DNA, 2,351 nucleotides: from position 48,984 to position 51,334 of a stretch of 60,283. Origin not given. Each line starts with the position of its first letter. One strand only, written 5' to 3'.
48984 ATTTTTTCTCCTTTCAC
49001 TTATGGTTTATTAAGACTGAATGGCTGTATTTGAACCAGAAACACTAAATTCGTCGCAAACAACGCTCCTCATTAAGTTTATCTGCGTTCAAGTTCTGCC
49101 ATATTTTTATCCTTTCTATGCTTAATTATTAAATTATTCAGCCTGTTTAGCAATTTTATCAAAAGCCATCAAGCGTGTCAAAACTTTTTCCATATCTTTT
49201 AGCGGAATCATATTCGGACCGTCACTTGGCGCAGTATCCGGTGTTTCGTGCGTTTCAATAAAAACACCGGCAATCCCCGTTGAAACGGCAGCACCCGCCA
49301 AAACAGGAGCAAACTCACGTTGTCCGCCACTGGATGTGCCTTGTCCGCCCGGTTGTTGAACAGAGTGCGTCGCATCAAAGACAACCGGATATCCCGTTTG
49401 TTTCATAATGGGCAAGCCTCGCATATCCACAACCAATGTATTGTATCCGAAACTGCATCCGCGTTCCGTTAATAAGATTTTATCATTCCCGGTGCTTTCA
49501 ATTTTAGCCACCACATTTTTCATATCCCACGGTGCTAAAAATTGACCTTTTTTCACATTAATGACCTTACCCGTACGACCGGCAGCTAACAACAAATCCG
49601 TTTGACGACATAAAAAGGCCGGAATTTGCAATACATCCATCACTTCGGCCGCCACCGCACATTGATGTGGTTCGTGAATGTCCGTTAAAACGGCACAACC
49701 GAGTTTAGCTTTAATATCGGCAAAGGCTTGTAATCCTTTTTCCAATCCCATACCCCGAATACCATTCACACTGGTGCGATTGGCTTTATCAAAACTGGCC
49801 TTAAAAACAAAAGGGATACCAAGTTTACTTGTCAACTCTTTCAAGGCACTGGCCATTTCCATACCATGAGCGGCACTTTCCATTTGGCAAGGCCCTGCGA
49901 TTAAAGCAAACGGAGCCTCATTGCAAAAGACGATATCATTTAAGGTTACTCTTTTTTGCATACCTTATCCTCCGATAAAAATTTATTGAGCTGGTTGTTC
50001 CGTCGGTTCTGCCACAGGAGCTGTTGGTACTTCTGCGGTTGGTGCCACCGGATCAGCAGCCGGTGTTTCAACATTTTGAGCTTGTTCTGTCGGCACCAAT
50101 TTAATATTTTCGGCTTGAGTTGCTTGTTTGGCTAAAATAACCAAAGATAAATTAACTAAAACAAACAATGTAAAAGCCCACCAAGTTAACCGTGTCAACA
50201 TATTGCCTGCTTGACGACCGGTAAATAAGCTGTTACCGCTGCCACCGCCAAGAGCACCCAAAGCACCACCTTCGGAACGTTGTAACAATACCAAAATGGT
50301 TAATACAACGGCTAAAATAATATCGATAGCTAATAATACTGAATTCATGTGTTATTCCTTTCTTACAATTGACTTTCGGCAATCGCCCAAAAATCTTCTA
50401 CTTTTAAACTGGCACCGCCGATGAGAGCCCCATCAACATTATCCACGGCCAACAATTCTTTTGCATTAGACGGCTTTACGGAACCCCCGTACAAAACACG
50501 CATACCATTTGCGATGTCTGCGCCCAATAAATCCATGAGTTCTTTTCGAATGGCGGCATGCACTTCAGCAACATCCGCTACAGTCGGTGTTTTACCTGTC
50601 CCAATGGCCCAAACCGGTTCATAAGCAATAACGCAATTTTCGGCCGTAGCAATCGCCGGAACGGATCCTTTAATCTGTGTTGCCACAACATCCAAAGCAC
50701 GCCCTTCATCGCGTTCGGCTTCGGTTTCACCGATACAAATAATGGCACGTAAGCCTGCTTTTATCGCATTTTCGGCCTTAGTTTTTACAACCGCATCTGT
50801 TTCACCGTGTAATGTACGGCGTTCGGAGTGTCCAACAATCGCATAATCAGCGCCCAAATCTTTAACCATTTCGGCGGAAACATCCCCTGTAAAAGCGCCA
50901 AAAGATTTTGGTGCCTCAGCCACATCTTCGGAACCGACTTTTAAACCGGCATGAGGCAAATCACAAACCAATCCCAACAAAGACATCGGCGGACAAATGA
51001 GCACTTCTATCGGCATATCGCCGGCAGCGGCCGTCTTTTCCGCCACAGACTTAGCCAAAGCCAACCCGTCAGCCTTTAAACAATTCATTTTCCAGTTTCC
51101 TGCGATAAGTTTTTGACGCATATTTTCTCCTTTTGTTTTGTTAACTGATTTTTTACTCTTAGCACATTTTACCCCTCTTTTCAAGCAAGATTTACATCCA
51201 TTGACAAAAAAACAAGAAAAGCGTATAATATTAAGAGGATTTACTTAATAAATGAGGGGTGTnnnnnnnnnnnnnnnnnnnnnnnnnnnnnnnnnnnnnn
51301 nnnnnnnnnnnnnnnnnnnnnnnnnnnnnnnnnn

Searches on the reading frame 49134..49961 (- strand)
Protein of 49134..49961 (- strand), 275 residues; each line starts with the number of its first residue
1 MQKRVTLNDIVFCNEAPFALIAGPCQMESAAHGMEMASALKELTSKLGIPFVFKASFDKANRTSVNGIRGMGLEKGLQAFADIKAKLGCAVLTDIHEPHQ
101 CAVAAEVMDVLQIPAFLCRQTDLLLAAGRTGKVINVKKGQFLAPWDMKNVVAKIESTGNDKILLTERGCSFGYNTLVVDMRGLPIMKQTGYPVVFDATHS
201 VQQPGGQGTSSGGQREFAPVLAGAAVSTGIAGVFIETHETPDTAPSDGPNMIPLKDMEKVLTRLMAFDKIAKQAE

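Call 37: search_protein_families(library=ncbifam, proteins=[window:49134-49961:-], max_evalue=0.00001)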
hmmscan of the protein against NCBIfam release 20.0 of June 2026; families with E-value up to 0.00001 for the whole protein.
window:49134-49961:- (275 aa): 8 families
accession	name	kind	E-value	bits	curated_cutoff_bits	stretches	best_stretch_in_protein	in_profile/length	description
NF003543.0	PRK05198.1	equivalog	1.5e-130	434.1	242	1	2-272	2-272/273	3-deoxy-8-phosphooctulonate synthase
TIGR01362.1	KDO8P_synth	equivalog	7e-123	408.8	314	1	17-272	2-257/258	3-deoxy-8-phosphooctulonate synthase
NF009109.0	PRK12457.1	equivalog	5.6e-94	314.5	457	1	7-273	6-274/281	3-deoxy-8-phosphooctulonate synthase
NF006421.0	PRK08673.1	subfamily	1.1e-34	120.2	335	1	4-273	82-335/338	3-deoxy-7-phosphoheptulonate synthase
TIGR01361.1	DAHP_synth_Bsub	equivalog_domain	2.9e-29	102.2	267.75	1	8-264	17-257/260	3-deoxy-7-phosphoheptulonate synthase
NF009239.0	PRK12595.1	equivalog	1.1e-28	100.3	279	1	3-270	105-356/360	bifunctional 3-deoxy-7-phosphoheptulonate synthase/chorismate mutase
NF009933.0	PRK13396.1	subfamily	1.7e-24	86.5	486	1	8-271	92-341/352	3-deoxy-7-phosphoheptulonate synthase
NF041229.1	BagF_FevY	exception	2.8e-22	79.4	700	1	19-260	92-318/340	phospho-2-dehydro-3-deoxyheptonate aldolase BagF/FevY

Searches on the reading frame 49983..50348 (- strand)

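Call 37: search_protein_families(library=ncbifam, proteins=[window:49983-50348:-], max_evalue=0.00001)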
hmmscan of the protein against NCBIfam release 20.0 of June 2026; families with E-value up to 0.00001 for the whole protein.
window:49983-50348:- (121 aa): 1 family
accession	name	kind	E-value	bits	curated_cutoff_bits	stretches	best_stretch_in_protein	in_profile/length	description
TIGR00810.1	secG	equivalog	2.4e-17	62.7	30.85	1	3-72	2-72/73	preprotein translocase subunit SecG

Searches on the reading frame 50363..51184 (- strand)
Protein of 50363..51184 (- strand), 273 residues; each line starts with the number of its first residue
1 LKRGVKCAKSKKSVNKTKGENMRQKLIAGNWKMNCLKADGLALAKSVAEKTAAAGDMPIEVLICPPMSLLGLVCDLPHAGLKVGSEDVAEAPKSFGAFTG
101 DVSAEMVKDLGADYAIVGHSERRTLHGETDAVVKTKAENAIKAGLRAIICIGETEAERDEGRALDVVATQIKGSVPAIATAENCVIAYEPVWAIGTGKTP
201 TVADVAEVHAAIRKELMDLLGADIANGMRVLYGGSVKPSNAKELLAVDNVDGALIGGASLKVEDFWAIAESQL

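Call 37: search_protein_families(library=ncbifam, proteins=[window:50363-51184:-], max_evalue=0.00001)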
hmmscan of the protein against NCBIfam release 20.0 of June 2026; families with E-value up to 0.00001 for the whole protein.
window:50363-51184:- (273 aa): 9 families
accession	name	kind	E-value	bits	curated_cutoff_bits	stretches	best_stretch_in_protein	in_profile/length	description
NF010569.0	PRK13962.1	equivalog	9.8e-75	252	883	1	16-271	390-643/645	bifunctional phosphoglycerate kinase/triosephosphate isomerase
NF000722.0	PRK00042.2-1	equivalog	1.3e-56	191.8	293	1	23-270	2-246/256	triose-phosphate isomerase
NF011163.0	PRK14565.1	equivalog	9.6e-56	189.1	298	1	26-270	4-232/240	triosephosphate isomerase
TIGR00419.1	tim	equivalog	4.2e-53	180.5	130.6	1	26-262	1-227/228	triose-phosphate isomerase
NF000728.0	PRK00042.3-2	equivalog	1.9e-45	155.2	255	1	26-270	2-227/231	triose-phosphate isomerase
NF012036.0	PRK15492.1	equivalog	6.7e-39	133.8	509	1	91-270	75-256/261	triosephosphate isomerase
NF011497.0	PRK14905.1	equivalog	7.3e-36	124.2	485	1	77-270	64-257/357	triosephosphate isomerase/PTS system glucose/sucrose-specific transporter subunit IIB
NF000729.0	PRK00042.3-3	equivalog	2.3e-31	109.4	309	1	76-268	47-230/234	triose-phosphate isomerase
NF003302.0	PRK04302.1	subfamily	1.8e-10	40.9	132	1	36-156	17-126/223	triose-phosphate isomerase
